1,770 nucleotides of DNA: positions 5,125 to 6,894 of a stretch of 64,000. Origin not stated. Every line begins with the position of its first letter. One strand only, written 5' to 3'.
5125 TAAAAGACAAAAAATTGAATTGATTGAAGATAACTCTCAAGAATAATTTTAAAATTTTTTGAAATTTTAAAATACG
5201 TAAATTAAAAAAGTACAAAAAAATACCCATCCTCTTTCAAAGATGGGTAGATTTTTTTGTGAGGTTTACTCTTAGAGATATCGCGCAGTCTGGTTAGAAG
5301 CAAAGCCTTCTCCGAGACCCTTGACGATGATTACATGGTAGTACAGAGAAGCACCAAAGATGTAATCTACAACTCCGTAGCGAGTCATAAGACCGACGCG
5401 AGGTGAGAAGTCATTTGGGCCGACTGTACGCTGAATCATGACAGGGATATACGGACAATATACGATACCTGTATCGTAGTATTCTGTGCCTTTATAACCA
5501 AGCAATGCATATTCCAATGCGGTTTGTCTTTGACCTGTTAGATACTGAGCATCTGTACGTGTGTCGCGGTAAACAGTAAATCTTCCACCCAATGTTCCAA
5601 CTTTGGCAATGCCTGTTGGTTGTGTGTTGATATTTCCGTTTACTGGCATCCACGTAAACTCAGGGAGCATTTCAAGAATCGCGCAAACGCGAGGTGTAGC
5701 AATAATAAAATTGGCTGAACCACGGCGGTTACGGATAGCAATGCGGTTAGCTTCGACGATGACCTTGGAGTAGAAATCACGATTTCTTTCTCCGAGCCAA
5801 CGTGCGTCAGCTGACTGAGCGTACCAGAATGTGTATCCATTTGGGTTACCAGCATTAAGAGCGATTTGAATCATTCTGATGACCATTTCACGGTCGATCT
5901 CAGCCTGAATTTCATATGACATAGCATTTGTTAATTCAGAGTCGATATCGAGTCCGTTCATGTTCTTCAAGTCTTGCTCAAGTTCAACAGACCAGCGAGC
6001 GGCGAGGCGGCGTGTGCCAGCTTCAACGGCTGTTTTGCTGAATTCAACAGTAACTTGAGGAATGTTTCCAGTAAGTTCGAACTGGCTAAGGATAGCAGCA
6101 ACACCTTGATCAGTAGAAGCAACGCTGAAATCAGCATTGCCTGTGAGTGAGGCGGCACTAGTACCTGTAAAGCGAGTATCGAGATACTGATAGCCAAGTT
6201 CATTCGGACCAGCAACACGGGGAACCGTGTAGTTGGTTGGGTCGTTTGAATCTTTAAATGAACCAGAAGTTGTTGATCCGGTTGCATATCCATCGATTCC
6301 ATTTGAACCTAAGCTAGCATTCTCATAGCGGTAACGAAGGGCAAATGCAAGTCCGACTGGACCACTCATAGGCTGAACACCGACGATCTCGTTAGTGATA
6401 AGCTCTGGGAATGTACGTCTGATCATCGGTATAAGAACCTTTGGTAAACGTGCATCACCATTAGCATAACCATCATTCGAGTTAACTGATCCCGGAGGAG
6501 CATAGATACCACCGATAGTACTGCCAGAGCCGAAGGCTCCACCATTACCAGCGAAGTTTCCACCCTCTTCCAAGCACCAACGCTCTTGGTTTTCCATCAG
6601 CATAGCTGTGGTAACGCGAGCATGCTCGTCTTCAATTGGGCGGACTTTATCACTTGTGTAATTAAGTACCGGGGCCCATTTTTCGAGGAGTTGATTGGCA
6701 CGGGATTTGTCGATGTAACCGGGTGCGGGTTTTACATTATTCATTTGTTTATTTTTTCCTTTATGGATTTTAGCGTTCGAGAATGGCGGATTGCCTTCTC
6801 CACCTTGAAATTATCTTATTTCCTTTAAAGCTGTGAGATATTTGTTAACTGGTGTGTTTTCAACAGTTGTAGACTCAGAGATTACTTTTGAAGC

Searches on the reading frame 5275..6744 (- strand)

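Call 29: search_protein_families(library=phrogs, proteins=[window:5275-6744:-], max_evalue=0.00001)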
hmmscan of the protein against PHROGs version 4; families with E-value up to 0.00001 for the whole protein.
window:5275-6744:- (490 aa): 2 families
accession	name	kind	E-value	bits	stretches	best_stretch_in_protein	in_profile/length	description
phrog_138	-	head and packaging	7.8e-91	306.3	1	16-459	3-406/444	major head protein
phrog_1014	-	unknown function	2.7e-07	30.6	1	226-395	317-482/567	-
